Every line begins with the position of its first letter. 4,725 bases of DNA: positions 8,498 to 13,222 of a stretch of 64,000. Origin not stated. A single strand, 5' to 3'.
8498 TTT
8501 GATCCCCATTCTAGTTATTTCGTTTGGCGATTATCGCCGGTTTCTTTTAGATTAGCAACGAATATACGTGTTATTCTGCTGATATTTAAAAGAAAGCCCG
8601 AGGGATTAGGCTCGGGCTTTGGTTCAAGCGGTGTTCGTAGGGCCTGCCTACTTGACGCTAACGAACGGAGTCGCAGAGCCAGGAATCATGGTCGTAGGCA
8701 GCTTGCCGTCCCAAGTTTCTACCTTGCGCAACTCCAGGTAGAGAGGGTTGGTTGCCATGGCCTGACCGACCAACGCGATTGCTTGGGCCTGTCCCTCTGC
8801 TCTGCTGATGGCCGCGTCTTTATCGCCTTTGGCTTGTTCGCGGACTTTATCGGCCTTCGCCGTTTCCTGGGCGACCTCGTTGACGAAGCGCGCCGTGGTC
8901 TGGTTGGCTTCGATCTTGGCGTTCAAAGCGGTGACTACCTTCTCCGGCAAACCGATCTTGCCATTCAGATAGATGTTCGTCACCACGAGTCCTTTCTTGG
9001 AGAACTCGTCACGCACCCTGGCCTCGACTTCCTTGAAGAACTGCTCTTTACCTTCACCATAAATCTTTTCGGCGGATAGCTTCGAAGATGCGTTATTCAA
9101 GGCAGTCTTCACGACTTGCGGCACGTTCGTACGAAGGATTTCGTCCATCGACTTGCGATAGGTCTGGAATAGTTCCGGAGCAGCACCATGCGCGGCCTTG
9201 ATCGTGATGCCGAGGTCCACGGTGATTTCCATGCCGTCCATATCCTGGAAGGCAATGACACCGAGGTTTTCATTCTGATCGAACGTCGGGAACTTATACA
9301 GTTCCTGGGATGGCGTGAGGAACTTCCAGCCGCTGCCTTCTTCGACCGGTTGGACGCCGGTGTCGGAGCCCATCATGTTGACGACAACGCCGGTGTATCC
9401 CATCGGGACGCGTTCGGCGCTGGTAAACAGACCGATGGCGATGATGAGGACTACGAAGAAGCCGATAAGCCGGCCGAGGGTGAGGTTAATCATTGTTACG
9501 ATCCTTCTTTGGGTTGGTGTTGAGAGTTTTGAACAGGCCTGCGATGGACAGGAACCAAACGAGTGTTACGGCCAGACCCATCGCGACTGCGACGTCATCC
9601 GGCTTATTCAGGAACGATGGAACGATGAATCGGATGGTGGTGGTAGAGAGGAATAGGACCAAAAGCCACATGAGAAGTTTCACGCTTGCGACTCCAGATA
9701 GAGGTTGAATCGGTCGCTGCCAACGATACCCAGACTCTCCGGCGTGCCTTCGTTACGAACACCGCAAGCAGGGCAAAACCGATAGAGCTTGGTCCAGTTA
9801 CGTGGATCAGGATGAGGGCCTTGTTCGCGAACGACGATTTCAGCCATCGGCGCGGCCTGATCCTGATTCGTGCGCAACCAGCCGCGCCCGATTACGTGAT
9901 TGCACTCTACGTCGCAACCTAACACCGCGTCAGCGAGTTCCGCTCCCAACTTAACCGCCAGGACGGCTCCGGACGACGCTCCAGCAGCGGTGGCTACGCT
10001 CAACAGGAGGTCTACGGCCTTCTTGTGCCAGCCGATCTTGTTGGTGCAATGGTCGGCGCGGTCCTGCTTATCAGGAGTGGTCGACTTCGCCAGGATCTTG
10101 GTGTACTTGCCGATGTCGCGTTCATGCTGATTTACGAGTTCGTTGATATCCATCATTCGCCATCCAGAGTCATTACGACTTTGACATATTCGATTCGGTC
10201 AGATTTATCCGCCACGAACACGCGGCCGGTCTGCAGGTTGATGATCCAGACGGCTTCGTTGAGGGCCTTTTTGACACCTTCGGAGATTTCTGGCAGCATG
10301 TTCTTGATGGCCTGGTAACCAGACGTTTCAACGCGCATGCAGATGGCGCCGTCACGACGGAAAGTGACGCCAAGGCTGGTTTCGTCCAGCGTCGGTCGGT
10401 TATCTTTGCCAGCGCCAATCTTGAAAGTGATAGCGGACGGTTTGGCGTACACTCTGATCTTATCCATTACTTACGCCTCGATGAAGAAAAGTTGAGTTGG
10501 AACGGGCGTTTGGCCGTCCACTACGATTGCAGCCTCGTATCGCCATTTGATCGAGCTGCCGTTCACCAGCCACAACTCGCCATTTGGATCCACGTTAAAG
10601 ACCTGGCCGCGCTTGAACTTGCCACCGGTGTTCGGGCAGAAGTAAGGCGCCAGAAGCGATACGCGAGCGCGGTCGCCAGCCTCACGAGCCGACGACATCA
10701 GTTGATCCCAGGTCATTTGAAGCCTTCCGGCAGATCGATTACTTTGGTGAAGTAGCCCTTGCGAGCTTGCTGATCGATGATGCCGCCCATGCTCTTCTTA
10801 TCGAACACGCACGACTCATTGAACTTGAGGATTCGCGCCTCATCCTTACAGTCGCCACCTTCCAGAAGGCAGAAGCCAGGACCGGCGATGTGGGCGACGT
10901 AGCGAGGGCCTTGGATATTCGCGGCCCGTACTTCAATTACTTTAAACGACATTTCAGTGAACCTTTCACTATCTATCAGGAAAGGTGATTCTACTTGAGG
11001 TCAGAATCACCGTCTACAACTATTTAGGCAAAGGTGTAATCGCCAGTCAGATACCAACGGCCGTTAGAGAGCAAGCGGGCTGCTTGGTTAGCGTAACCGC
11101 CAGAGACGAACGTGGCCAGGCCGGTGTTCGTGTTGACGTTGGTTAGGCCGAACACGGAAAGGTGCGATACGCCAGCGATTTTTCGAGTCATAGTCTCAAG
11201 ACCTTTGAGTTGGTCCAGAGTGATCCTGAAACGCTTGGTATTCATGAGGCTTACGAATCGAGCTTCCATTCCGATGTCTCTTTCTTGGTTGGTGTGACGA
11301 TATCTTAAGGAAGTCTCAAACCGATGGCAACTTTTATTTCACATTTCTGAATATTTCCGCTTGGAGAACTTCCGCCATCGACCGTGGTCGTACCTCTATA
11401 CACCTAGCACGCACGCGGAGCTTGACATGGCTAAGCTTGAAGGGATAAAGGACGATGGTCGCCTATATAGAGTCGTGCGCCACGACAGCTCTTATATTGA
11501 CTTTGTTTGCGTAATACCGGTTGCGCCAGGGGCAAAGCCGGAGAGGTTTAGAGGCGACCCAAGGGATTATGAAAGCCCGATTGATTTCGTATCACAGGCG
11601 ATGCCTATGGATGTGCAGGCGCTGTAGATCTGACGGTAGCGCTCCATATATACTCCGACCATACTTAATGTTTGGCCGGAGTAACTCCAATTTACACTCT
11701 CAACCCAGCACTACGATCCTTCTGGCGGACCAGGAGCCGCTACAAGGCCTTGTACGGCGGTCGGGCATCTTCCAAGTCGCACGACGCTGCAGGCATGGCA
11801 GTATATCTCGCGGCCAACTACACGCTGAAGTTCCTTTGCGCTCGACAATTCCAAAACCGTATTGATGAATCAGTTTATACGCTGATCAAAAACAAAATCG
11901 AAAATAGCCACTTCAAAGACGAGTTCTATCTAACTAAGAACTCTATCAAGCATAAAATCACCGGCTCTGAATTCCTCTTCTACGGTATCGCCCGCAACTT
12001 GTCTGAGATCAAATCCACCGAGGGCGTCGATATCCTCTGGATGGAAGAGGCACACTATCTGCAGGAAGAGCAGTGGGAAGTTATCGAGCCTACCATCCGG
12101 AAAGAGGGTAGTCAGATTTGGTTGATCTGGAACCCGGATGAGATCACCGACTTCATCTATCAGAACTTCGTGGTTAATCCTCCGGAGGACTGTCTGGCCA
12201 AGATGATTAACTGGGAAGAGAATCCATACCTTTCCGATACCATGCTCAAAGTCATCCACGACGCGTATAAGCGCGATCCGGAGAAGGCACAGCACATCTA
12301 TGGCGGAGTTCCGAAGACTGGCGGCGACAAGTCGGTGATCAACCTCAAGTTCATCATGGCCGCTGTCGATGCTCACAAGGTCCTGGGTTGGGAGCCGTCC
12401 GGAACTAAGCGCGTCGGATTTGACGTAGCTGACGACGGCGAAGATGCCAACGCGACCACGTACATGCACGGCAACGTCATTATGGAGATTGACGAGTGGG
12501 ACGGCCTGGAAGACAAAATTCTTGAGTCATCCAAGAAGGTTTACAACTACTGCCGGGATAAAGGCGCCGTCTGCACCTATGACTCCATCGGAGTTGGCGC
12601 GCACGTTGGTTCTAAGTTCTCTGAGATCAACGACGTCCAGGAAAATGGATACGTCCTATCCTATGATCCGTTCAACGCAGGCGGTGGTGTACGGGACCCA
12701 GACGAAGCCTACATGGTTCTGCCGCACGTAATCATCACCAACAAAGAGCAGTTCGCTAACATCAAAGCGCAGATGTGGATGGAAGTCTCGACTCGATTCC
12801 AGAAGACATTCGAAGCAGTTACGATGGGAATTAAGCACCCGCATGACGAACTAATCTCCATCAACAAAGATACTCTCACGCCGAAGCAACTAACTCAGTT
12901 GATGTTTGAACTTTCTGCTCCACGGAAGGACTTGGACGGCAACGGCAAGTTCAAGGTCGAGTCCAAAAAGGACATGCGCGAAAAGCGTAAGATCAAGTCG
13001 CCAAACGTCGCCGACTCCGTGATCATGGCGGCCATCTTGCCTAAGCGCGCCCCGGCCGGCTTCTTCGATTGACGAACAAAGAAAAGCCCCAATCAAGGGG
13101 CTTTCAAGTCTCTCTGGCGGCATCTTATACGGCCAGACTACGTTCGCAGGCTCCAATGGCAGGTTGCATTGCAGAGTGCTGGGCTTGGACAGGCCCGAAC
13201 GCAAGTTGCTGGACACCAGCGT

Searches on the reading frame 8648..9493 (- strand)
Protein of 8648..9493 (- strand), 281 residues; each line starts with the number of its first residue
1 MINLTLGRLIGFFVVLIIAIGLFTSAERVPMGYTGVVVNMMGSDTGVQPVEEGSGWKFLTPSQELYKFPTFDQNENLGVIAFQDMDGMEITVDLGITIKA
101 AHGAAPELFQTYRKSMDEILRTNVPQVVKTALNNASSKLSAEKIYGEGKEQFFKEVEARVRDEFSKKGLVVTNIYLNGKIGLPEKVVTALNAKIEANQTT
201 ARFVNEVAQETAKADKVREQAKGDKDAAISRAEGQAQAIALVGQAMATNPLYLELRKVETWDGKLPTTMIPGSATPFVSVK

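Call 17: search_protein_families(library=pfam, proteins=[window:8648-9493:-], max_evalue=0.01)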
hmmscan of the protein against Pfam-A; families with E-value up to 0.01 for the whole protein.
window:8648-9493:- (281 aa): 1 family
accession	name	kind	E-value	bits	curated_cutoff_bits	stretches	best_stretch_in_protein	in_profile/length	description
PF01145.31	Band_7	-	8.7e-23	81.7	23.6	1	28-216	2-176/176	SPFH domain / Band 7 family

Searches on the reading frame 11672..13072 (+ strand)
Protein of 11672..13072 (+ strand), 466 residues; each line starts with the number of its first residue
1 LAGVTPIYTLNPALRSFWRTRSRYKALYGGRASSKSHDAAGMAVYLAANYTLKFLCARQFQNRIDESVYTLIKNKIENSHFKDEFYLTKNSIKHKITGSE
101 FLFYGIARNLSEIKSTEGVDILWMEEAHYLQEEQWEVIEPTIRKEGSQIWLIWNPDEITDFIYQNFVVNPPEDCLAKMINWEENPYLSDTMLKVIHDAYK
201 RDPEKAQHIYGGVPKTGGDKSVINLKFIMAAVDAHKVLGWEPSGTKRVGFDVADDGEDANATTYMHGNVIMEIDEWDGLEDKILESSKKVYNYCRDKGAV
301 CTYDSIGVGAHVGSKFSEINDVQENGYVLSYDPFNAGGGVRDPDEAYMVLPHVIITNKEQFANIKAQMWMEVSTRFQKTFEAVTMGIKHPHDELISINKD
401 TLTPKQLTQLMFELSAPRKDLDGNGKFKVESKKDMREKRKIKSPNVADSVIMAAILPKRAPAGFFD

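Call 17: search_protein_families(library=pfam, proteins=[window:11672-13072:+], max_evalue=0.01)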
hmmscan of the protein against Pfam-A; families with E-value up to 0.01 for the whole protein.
window:11672-13072:+ (466 aa): 1 family
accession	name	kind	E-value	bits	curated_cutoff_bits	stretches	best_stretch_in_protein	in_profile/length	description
PF04466.19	Terminase_3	-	1e-33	117.1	23.2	1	22-212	2-200/201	Phage terminase large subunit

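Call 22: find_related_loci(query=window:11672-13072:+, collection=viral_contigs, flank=10000)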
Query window:11672-13072:+ (466 aa) in viral_contigs; peptide patterns used: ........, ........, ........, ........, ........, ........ (x = any residue, [..] = any of these).
329 stretches matched a pattern; 311 encode a relative of the query (tblastn E <= 1e-3); the best 80 are kept; 80 distinct loci.
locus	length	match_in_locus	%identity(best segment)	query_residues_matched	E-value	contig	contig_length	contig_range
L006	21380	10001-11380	87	7-466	0e+0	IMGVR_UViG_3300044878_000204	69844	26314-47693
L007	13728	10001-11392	75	2-466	0e+0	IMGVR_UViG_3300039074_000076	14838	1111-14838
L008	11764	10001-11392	75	2-466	0e+0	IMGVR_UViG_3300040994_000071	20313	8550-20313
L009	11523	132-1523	75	2-466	0e+0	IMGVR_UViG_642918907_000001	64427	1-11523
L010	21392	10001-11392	75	2-466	0e+0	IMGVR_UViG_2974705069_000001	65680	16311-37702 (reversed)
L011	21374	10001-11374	74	7-466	0e+0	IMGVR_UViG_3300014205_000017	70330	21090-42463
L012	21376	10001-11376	75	7-466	0e+0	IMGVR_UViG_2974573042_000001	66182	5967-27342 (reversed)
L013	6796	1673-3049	68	8-466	0e+0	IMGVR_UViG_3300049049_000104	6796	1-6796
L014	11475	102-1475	68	7-466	0e+0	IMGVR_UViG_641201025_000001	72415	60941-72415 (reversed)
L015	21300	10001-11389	67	8-466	0e+0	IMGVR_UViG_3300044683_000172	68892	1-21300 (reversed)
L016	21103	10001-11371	68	7-466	0e+0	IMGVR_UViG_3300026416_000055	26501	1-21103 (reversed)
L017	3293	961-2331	68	7-466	0e+0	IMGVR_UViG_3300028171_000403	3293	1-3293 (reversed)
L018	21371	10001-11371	68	7-466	0e+0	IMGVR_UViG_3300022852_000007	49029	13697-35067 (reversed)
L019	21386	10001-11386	67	1-461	0e+0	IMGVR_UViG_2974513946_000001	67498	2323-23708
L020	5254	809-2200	65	4-466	0e+0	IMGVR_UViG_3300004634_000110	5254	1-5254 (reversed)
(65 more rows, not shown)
